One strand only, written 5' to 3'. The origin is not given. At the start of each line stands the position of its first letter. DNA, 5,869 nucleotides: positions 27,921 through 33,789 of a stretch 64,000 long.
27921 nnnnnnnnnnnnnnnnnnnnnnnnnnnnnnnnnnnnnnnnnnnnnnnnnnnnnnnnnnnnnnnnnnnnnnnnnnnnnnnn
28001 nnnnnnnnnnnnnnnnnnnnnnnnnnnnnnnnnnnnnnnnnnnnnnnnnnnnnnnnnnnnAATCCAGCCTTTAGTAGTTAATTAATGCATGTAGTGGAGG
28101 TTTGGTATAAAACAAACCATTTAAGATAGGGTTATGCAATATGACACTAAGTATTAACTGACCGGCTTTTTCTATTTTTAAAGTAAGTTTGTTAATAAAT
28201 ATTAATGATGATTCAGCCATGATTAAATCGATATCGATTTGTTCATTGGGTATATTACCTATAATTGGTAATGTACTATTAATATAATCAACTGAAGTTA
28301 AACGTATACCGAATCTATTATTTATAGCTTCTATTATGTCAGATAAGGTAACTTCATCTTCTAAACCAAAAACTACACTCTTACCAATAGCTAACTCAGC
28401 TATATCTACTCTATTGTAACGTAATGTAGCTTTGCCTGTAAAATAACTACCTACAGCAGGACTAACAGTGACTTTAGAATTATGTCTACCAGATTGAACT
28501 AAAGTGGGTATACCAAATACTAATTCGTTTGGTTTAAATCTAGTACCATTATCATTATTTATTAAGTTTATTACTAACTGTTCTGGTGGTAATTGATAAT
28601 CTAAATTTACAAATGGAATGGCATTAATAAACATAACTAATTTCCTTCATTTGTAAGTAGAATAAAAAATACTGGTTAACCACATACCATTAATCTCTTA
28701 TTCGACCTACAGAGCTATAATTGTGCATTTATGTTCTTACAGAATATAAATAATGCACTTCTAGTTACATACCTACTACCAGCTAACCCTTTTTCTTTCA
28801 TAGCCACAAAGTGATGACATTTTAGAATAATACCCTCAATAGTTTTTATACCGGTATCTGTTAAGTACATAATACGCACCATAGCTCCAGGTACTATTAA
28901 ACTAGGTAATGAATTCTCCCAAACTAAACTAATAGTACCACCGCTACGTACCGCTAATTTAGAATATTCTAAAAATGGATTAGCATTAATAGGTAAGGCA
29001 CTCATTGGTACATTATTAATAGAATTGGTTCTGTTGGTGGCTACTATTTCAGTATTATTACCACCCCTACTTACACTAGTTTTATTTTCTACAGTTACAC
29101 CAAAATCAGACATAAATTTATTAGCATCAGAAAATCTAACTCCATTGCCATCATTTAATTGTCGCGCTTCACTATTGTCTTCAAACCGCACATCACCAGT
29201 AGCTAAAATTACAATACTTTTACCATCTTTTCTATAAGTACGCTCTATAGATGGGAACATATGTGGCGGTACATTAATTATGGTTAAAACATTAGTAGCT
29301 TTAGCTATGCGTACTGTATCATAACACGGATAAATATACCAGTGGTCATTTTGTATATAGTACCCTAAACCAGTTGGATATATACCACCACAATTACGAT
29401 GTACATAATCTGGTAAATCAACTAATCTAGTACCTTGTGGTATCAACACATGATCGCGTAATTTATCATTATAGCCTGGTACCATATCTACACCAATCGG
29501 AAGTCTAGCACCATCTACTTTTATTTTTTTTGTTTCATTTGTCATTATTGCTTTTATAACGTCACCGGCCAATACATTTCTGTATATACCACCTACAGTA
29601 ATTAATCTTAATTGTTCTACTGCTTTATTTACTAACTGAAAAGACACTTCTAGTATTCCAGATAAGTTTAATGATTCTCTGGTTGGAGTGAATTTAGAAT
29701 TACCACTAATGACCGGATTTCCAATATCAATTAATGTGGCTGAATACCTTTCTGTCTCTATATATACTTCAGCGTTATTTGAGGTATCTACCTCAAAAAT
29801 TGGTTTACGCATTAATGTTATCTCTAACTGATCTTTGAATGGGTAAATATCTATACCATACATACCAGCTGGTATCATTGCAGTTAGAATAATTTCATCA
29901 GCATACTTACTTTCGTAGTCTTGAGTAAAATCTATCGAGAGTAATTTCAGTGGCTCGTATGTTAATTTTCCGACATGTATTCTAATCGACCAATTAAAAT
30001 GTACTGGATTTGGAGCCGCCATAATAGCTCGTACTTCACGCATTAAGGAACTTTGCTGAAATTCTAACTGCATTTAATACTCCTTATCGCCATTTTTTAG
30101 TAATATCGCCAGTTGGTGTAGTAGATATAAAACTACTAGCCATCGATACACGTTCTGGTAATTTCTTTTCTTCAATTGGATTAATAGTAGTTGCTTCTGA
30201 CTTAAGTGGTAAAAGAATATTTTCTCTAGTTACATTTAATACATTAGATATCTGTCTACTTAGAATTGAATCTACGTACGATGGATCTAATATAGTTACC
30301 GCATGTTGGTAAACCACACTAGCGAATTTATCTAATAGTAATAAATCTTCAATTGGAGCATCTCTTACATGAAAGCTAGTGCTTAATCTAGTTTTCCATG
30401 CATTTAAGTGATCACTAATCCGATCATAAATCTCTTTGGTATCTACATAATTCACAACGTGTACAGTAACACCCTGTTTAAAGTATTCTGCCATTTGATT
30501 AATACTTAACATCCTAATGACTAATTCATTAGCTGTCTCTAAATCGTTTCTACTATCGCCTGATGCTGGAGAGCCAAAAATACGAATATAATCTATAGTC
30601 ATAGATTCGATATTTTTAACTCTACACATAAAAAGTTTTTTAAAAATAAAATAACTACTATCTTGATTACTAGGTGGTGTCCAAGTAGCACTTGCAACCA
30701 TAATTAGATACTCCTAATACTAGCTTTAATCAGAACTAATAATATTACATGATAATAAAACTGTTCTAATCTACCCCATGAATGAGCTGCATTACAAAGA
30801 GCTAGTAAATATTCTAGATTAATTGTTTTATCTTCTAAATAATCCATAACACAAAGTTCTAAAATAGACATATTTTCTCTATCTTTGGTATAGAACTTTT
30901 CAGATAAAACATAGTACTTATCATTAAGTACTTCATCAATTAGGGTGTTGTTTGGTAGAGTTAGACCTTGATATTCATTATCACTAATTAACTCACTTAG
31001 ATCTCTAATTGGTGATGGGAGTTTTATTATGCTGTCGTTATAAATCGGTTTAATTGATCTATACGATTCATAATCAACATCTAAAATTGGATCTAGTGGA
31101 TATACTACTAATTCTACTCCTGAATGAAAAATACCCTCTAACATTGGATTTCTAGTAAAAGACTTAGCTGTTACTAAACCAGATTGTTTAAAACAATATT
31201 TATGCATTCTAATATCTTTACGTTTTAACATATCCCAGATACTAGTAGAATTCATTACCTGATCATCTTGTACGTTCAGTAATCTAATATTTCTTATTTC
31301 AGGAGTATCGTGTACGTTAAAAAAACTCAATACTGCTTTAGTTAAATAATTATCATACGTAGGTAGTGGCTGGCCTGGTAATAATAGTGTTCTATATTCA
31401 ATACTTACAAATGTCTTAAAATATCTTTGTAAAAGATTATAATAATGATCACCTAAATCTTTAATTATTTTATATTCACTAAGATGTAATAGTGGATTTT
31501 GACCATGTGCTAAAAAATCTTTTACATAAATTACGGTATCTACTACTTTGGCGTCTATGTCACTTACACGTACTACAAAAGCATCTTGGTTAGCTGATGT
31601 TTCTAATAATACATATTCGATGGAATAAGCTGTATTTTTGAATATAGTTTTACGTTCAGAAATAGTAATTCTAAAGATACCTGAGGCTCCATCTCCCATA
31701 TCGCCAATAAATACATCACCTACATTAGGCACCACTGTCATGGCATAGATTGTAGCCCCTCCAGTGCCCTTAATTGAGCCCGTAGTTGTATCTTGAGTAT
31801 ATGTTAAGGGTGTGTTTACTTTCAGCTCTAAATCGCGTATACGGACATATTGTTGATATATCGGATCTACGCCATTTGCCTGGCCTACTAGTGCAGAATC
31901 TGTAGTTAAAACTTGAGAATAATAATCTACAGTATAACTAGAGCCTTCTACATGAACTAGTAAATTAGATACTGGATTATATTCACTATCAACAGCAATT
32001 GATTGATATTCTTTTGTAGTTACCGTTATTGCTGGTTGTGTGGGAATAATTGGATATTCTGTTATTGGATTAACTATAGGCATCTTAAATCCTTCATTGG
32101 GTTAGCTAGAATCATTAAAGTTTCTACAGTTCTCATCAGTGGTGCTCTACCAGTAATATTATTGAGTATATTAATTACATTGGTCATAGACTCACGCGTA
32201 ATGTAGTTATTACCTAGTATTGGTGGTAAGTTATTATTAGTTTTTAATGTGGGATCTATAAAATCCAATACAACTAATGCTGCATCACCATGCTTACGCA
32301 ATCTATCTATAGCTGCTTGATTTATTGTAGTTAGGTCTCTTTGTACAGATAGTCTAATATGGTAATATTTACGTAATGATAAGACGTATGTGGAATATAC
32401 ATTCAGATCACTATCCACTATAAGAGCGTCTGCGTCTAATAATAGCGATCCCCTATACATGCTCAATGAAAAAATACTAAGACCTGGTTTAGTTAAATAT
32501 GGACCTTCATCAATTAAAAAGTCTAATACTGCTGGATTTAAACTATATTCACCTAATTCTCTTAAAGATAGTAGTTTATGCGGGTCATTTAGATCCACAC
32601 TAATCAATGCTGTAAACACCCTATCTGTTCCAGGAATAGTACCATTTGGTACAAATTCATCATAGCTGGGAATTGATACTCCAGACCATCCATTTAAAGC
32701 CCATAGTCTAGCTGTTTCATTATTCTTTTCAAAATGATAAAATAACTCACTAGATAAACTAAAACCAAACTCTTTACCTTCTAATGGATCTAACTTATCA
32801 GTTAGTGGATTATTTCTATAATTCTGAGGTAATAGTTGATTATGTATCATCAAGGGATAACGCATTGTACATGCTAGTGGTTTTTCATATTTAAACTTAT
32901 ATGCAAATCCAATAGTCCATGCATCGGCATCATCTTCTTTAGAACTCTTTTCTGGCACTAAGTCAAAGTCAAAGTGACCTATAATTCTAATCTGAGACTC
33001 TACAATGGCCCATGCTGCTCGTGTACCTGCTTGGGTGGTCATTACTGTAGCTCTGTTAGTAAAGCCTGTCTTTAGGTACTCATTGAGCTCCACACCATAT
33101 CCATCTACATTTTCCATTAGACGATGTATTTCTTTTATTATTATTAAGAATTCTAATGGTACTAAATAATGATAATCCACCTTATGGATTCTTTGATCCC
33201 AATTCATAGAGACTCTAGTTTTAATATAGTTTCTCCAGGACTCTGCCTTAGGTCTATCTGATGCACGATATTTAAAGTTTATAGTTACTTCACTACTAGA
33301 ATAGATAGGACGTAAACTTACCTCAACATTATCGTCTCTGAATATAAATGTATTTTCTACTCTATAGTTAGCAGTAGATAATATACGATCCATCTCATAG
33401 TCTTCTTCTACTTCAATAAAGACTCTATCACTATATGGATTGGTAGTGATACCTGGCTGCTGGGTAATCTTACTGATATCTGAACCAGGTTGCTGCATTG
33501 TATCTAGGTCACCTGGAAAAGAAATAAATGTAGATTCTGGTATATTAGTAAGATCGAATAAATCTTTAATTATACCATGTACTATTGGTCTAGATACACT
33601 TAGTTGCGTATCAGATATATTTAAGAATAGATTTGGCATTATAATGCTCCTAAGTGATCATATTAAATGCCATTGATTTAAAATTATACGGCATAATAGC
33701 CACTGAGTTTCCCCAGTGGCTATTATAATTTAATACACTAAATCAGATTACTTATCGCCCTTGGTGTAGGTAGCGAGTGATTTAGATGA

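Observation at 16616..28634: Appendage locus built from paired paralogues joined in a domain daisy-chain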

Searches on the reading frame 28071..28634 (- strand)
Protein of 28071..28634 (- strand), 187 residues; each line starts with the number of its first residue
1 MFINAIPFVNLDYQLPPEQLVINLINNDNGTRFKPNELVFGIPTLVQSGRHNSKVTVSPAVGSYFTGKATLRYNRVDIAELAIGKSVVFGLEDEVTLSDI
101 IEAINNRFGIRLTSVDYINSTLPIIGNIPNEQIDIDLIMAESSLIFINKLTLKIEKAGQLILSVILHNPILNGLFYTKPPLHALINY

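Call 5: search_protein_families(library=pfam, proteins=[window:28071-28634:-], max_evalue=0.1)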
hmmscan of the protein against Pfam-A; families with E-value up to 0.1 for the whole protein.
window:28071-28634:- (187 aa): 1 family
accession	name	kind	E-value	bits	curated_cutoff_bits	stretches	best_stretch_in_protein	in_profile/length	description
PF25613.1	DUF7941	-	2.3e-27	96.6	27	1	12-178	3-174/276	Family of unknown function (DUF7941)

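Call 8: search_protein_families(library=phrogs, proteins=[window:28071-28634:-], max_evalue=0.01)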
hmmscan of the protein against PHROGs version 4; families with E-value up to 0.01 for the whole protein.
window:28071-28634:- (187 aa): 5 families
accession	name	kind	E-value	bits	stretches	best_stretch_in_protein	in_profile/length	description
phrog_1037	-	head and packaging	5.7e-31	109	1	12-176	5-169/290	virion structural protein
phrog_2935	-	head and packaging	1.4e-21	77.7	1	11-175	5-174/180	virion structural protein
phrog_3589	-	head and packaging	6.7e-12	46.1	1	16-153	7-147/512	virion structural protein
phrog_30606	-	unknown function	5.8e-11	42.4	1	19-121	10-114/701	-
phrog_20688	-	unknown function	0.0083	16.6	0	68-155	43-133/253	-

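Call 22: search_solved_structures(query=window:28071-28634:-, max_evalue=1)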
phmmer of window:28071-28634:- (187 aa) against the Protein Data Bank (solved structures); distinct sequences matched with E-value up to 1: 2.
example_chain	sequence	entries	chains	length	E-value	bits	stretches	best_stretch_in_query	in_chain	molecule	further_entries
3emi_A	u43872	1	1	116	0.31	14.1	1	58-116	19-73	Hia (Adhesin)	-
5ap8_A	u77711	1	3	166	0.52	13.4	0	75-144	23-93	TSR3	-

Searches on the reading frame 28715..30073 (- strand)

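Call 9: search_protein_families(library=phrogs, proteins=[window:28715-30073:-], max_evalue=0.001)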
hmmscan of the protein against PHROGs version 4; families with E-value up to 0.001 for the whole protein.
window:28715-30073:- (452 aa): 1 family
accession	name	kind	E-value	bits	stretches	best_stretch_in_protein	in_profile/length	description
phrog_3245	-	unknown function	1.9e-121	406.9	1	4-447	2-446/452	-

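Call 19: search_protein_families(library=pfam, proteins=[window:28715-30073:-], max_evalue=0.01)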
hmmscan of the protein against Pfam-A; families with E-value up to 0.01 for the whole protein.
window:28715-30073:- (452 aa): 0 families

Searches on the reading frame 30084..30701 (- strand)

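Call 9: search_protein_families(library=phrogs, proteins=[window:30084-30701:-], max_evalue=0.001)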
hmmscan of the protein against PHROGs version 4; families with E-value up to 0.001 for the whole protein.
window:30084-30701:- (205 aa): 4 families
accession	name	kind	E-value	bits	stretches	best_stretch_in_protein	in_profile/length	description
phrog_32111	-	unknown function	4.3e-29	102.7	1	8-158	5-153/225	-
phrog_32467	-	unknown function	1.1e-21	78.6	1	13-135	18-140/234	-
phrog_5833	-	unknown function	3.4e-21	76.6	1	15-143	9-135/185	-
phrog_11713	-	unknown function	5e-11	43.9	1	19-149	22-153/209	-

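Call 19: search_protein_families(library=pfam, proteins=[window:30084-30701:-], max_evalue=0.01)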
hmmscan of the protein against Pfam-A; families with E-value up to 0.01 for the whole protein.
window:30084-30701:- (205 aa): 1 family
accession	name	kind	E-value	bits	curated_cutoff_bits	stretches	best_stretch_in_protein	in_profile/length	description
PF21842.1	DUF6901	-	0.0018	18.2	27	1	56-138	132-214/222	Domain of unknown function (DUF6901)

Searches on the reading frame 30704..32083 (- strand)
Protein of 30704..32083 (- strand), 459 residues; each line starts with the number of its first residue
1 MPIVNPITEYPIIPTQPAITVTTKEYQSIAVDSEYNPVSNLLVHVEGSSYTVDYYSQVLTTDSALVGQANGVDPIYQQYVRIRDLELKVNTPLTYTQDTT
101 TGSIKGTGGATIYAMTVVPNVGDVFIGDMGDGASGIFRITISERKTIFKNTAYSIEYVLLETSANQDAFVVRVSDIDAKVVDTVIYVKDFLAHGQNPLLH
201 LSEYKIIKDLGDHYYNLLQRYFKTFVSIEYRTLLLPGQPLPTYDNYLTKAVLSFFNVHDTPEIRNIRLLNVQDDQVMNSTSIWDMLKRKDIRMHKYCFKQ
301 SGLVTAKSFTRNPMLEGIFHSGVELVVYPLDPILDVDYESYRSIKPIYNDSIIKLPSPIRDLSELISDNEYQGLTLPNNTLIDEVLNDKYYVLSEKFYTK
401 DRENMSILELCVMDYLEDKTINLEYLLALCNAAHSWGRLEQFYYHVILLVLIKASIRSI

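Call 9: search_protein_families(library=phrogs, proteins=[window:30704-32083:-], max_evalue=0.001)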
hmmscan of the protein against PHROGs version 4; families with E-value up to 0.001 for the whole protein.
window:30704-32083:- (459 aa): 1 family
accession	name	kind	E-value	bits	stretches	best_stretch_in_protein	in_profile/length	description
phrog_3013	-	head and packaging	1e-121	407.9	1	1-457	1-424/426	virion structural protein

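Call 12: search_dna_similar(query=window:30704-32083:-, collection=phages, mode=protein, max_rows=15, max_evalue=0.00001)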
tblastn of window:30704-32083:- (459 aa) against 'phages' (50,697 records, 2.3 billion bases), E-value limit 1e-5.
Records with a match: 288; places in all: 288; records where one place covers at least 80% of the query: 245.
Best place of each record, by identity: <60% 288.
By first word of the organism name: Pseudomonas 80; Erwinia 62; Salmonella 24; Vibrio 22; Serratia 21; Aeromonas 19; Klebsiella 16; Ralstonia 13; Burkholderia 4; Escherichia 4; and 14 more.
By host as written in the record: Erwinia amylovora 35; Pseudomonas aeruginosa 32; - 30; Erwinia amylovora ATCC 29780 19; Klebsiella pneumoniae 14; Aeromonas hydrophila 9; Pseudomonas aeruginosa PAO1 8; Ralstonia solanacearum 6; and 76 more.
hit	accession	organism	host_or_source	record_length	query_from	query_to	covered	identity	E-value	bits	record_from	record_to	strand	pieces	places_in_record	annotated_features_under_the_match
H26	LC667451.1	Burkholderia phage FLC9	Burkholderia glumae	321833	1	459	100%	43.0%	8e-115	376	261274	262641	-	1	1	hypothetical protein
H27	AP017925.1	Ralstonia phage RP31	Ralstonia solanacearum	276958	1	459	100%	39.1%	3e-98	328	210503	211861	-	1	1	putative virion structural protein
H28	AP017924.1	Ralstonia phage RP12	Ralstonia solanacearum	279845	1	459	100%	39.1%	3e-98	328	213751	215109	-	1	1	putative virion structural protein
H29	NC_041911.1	Ralstonia phage RP12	Ralstonia solanacearum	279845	1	459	100%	39.1%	3e-98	328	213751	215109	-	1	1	virion structural protein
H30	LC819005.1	Ralstonia phage FLC1-1B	Ralstonia pseudosolanacearum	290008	1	459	100%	37.9%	3e-94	317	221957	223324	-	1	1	putative virion structural protein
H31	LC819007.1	Ralstonia phage FLC4-3B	Ralstonia pseudosolanacearum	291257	1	459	100%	37.9%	5e-94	316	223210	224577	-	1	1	putative virion structural protein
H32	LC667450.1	Burkholderia phage FLC8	Burkholderia glumae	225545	1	459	100%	35.5%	3e-74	259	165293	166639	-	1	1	hypothetical protein (x2)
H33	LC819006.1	Ralstonia phage FLC4-11C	Ralstonia pseudosolanacearum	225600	1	459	100%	35.5%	3e-74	259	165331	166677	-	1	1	putative virion structural protein | hypothetical protein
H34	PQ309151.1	Ralstonia phage RsoM3USA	Ralstonia solanacearum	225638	1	459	100%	35.3%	2e-72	254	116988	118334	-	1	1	virion structural protein | hypothetical protein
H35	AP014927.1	Ralstonia phage RSF1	Ralstonia solanacearum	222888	1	459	100%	35.1%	1e-71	251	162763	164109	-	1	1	putative virion stractural protein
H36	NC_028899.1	Ralstonia phage RSF1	Ralstonia solanacearum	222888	1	459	100%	35.1%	1e-71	251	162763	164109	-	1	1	virion structural protein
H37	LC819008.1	Ralstonia phage FLC4-4C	Ralstonia pseudosolanacearum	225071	1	459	100%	35.1%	4e-74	259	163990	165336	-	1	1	putative virion structural protein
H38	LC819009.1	Ralstonia phage FLC4-5C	Ralstonia pseudosolanacearum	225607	1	459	100%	35.1%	4e-74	259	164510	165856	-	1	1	putative virion structural protein | hypothetical protein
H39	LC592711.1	Burkholderia phage FLC6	Burkholderia glumae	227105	1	459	100%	35.1%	7e-74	258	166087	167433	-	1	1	putative virion stractural protein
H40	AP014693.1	Ralstonia phage RSL2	-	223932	14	459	97%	35.8%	5e-74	258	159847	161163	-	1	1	hypothetical protein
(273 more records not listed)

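Call 19: search_protein_families(library=pfam, proteins=[window:30704-32083:-], max_evalue=0.01)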
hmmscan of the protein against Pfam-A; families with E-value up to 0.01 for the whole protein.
window:30704-32083:- (459 aa): 2 families
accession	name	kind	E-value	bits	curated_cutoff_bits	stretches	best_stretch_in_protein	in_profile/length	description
PF24215.1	H_T_assoc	-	3.1e-64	217.2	27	1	208-458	3-236/237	Phage head to tail associated domain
PF24214.1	Phage_H_T_join_2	-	2.3e-51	174.5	23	1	25-199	1-169/170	Putative phage head-tail joining protein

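Call 33: get_annotated_region(hit=H26, flank=20000)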
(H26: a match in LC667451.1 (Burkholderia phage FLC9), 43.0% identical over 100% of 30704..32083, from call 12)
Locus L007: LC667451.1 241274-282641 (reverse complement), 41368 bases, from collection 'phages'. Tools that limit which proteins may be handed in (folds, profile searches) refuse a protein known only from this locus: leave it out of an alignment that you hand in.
description: Burkholderia phage FLC9 DNA, complete genome.
organism: Burkholderia phage FLC9 (NCBI taxid 2906467)
taxonomy: Viruses; Duplodnaviria; Heunggongvirae; Uroviricota; Caudoviricetes
host: Burkholderia glumae; source: -; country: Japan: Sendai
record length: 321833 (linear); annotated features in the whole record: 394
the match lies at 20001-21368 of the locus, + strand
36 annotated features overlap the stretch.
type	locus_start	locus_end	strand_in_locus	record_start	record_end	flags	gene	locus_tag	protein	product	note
CDS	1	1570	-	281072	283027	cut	-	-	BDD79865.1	hypothetical protein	FLC9_gp346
CDS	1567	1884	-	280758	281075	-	-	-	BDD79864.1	hypothetical protein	FLC9_gp345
CDS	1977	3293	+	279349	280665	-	-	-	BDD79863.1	hypothetical protein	FLC9_gp344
CDS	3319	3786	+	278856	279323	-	-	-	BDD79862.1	hypothetical protein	FLC9_gp343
CDS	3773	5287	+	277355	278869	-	-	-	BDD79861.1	hypothetical protein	FLC9_gp342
CDS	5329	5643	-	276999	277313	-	-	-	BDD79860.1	hypothetical protein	FLC9_gp341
CDS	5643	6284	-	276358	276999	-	-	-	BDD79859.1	hypothetical protein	FLC9_gp340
CDS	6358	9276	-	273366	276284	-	-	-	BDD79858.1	hypothetical protein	FLC9_gp339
CDS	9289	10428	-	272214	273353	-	-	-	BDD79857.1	hypothetical protein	FLC9_gp338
CDS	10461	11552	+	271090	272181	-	-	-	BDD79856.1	hypothetical protein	FLC9_gp337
CDS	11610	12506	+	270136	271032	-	-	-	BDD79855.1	hypothetical protein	FLC9_gp336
CDS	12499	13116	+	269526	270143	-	-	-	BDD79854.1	hypothetical protein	FLC9_gp335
CDS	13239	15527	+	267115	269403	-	-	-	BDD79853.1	hypothetical protein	FLC9_gp334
CDS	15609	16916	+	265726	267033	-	-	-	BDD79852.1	hypothetical protein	FLC9_gp333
CDS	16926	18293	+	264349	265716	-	-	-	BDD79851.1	hypothetical protein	FLC9_gp332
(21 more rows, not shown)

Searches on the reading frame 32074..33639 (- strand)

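Call 9: search_protein_families(library=phrogs, proteins=[window:32074-33639:-], max_evalue=0.001)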
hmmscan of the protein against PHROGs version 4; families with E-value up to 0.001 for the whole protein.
window:32074-33639:- (521 aa): 1 family
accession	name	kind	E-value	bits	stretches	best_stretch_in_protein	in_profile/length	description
phrog_3289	-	unknown function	1.9e-118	397.2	1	1-492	1-479/526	-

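Call 19: search_protein_families(library=pfam, proteins=[window:32074-33639:-], max_evalue=0.01)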
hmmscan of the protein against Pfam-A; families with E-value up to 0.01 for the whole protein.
window:32074-33639:- (521 aa): 0 families
